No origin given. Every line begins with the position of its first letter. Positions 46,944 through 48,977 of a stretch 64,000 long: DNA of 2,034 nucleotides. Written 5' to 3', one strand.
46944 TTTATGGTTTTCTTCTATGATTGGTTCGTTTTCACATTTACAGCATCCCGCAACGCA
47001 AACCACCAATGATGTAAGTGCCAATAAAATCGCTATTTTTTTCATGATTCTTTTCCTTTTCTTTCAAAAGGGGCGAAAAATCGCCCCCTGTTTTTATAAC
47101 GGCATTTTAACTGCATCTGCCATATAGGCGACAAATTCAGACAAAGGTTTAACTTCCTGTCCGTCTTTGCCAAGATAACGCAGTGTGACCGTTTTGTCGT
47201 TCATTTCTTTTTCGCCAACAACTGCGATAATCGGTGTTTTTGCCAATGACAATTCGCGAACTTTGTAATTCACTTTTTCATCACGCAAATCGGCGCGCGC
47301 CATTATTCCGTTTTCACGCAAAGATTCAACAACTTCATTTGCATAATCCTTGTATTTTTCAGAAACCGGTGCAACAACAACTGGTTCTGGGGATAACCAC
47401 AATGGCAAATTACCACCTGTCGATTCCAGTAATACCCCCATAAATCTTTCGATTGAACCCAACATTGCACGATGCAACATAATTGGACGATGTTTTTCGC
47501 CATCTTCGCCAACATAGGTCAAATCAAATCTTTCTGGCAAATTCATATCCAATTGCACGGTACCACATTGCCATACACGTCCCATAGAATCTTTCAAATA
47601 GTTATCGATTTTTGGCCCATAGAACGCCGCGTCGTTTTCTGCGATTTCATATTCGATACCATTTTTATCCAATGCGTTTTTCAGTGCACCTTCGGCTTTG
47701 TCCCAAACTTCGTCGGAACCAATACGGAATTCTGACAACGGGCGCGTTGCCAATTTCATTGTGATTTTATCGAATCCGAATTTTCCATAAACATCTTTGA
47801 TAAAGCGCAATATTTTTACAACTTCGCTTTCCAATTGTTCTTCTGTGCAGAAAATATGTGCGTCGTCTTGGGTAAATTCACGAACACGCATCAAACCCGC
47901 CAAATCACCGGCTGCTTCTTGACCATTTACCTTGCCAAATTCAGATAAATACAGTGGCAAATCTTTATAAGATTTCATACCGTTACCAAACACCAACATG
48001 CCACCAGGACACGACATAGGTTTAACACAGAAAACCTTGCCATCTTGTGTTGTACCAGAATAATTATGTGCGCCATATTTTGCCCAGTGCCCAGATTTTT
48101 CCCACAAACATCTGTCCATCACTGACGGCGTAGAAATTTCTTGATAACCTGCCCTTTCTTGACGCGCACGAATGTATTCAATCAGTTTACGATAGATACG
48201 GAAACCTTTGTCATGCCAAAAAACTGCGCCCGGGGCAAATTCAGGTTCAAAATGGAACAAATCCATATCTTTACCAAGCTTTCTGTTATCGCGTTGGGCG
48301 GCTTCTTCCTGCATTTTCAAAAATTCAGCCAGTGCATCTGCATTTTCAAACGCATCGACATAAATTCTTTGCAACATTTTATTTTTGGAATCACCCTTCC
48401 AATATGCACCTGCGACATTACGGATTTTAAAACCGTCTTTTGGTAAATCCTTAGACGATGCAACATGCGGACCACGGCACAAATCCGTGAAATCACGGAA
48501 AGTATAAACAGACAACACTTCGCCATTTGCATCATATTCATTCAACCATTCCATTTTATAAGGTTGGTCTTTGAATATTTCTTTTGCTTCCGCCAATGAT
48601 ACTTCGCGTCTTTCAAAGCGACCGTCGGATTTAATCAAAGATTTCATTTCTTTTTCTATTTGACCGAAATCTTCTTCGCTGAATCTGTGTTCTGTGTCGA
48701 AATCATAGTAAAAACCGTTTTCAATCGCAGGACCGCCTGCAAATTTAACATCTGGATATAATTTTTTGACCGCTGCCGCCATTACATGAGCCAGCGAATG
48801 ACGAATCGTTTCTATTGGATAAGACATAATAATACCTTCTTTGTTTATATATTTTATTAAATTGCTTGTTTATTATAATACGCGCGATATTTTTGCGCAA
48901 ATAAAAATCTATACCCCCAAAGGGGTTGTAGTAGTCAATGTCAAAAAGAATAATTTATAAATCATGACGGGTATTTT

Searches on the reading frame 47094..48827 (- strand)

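Call 69: search_protein_families(library=pfam, proteins=[window:47094-48827:-], max_evalue=0.00001)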
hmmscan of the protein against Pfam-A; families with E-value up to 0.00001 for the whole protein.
window:47094-48827:- (577 aa): 3 families
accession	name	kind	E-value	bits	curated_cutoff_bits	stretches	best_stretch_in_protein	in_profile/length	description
PF00587.30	tRNA-synt_2b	-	7.3e-44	150.4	29.3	1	263-469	8-178/179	tRNA synthetase class II core domain (G, H, P, S and T)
PF03129.25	HGTP_anticodon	-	2.5e-20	72.8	21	1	483-569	2-91/94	Anticodon binding domain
PF07973.19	tRNA_SAD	-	7.4e-12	45.5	24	1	106-156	2-44/44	Threonyl and Alanyl tRNA synthetase second additional domain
